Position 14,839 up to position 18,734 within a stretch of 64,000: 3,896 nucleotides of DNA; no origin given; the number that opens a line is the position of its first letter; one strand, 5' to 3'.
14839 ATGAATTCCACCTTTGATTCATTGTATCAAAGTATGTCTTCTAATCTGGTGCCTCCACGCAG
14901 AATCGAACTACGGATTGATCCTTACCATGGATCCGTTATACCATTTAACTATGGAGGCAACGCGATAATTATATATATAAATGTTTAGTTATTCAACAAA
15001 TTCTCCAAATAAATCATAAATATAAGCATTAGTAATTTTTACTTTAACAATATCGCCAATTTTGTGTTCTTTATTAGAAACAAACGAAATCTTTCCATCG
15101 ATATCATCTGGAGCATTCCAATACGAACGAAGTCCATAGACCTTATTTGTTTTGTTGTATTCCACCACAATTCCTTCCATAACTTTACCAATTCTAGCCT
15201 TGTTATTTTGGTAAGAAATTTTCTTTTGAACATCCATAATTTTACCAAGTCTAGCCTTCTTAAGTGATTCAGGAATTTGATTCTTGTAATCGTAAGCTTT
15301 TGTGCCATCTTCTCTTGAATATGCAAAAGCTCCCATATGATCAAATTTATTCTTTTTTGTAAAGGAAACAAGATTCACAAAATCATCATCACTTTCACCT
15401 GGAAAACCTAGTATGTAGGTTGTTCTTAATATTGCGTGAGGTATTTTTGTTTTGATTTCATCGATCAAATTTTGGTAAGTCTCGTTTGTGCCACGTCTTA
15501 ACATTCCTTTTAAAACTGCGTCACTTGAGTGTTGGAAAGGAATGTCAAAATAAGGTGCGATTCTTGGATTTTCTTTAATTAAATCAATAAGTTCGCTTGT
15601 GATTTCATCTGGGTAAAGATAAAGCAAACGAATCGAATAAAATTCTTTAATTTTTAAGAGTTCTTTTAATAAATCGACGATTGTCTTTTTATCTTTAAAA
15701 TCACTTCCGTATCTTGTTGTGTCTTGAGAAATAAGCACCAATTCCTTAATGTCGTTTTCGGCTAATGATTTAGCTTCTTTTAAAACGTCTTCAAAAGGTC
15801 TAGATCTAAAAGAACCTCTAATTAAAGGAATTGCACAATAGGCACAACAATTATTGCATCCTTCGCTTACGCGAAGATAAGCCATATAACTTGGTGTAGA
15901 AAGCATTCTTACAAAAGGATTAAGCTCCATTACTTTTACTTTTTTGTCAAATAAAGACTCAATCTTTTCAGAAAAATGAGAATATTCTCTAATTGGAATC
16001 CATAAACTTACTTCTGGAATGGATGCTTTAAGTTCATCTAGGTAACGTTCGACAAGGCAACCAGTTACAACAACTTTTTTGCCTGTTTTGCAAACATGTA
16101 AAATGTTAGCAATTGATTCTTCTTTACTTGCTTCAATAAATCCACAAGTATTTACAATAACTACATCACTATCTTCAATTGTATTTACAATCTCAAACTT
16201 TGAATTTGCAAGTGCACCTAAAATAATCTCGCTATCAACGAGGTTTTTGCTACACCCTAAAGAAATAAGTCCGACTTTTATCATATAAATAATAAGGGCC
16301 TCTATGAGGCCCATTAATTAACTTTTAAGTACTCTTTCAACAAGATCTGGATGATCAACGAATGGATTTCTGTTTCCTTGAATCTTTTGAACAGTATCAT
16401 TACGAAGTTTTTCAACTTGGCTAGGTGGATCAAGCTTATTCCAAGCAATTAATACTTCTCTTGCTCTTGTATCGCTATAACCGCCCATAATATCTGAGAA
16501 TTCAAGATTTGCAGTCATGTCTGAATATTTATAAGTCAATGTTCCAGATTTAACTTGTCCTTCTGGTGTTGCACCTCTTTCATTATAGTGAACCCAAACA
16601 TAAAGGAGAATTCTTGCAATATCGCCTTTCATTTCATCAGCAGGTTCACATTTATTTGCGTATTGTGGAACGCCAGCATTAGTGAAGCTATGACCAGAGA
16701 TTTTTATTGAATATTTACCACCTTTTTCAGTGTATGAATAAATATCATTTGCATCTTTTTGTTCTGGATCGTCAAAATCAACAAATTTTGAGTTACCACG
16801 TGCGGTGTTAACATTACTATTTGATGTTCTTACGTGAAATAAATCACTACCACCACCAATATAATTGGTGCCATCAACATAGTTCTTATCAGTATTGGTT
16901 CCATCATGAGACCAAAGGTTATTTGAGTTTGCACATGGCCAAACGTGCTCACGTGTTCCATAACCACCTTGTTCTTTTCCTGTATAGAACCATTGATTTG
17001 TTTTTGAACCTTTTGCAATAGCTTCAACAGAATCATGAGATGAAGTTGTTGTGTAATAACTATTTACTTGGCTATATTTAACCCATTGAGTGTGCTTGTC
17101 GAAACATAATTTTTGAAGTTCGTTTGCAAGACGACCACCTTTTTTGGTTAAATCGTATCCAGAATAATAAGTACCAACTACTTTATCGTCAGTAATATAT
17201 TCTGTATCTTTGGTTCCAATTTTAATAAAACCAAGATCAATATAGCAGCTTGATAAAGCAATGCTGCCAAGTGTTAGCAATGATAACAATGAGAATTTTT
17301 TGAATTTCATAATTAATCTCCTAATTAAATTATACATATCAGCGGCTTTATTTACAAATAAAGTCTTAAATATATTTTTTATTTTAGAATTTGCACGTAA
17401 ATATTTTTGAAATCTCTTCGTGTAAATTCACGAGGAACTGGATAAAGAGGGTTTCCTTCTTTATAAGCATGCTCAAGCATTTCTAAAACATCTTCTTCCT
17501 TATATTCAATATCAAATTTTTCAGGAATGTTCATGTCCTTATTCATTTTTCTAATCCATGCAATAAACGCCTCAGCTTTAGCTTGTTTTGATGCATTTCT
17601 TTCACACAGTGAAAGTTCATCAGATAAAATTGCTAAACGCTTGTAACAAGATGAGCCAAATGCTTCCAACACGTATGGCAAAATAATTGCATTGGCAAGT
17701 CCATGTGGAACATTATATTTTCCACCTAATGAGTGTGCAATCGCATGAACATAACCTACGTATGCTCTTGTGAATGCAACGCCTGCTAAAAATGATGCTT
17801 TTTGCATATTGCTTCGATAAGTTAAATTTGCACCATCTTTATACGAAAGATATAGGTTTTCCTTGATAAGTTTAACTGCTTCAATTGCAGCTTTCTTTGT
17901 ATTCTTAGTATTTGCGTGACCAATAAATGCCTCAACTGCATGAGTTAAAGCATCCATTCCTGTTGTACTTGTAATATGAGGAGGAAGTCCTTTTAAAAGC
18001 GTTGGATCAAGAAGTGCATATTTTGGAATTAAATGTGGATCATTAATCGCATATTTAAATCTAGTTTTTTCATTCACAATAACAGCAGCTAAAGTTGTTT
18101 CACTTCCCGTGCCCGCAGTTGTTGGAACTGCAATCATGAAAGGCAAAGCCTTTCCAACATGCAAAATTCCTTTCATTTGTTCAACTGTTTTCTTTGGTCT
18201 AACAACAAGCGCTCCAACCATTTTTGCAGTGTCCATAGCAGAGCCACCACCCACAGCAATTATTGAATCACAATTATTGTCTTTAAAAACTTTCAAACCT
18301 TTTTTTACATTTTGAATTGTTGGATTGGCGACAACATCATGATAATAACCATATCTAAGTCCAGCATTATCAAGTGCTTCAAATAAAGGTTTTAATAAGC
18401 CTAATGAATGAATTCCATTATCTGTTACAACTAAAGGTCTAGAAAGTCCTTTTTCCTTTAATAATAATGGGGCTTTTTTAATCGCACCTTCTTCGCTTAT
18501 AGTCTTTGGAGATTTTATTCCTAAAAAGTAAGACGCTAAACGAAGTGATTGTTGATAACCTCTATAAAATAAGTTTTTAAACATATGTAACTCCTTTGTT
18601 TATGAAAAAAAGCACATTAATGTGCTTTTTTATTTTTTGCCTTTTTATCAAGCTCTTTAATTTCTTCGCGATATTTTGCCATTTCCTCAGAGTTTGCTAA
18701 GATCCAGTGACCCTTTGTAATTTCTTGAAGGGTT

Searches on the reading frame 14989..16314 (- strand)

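Call 5: search_protein_families(library=pfam, proteins=[window:14989-16314:-], max_evalue=0.01)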
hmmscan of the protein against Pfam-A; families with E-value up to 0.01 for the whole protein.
window:14989-16314:- (441 aa): 4 families
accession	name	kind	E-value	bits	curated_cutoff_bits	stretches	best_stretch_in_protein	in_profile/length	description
PF00919.26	UPF0004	-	2.3e-23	82.5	27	1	13-106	1-97/98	Uncharacterized protein family UPF0004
PF04055.27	Radical_SAM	-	2.1e-20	74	29.5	1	149-318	3-165/166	Radical SAM superfamily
PF18693.7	TRAM_2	-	1.5e-13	51.2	27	1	375-440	1-63/63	TRAM domain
PF01938.26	TRAM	-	8.3e-06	26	21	1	405-440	25-61/61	TRAM domain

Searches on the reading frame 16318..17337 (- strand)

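Call 5: search_protein_families(library=pfam, proteins=[window:16318-17337:-], max_evalue=0.01)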
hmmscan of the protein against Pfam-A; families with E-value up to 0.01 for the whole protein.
window:16318-17337:- (339 aa): 1 family
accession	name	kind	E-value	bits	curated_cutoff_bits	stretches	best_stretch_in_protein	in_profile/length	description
PF04231.19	Endonuclease_1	-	4.2e-25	89.3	25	1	87-330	36-234/235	Endonuclease I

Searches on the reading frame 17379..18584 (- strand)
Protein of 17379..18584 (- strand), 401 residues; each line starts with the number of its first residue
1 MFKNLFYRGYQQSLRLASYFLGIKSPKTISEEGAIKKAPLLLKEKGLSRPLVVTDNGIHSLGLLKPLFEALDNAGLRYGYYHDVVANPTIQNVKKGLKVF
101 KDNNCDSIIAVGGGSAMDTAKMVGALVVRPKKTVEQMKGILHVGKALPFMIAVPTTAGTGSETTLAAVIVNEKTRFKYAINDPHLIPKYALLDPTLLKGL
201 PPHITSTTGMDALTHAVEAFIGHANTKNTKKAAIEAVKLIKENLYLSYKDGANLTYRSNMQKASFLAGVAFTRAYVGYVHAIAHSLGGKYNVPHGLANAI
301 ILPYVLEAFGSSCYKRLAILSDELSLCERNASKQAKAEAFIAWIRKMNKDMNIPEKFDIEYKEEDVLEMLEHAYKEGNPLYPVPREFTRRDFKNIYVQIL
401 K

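Call 5: search_protein_families(library=pfam, proteins=[window:17379-18584:-], max_evalue=0.01)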
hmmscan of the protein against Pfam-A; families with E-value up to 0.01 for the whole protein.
window:17379-18584:- (401 aa): 3 families
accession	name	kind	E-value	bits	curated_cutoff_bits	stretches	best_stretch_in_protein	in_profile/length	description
PF00465.25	Fe-ADH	-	2.2e-48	164.5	31.3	1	26-194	2-168/168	Iron-containing alcohol dehydrogenase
PF25137.1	ADH_Fe_C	-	7.6e-46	156.7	27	1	206-398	2-192/194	Fe-containing alcohol dehydrogenase family, C-terminal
PF13685.12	Fe-ADH_2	-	2e-14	54.3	28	1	31-126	3-96/149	Iron-containing alcohol dehydrogenase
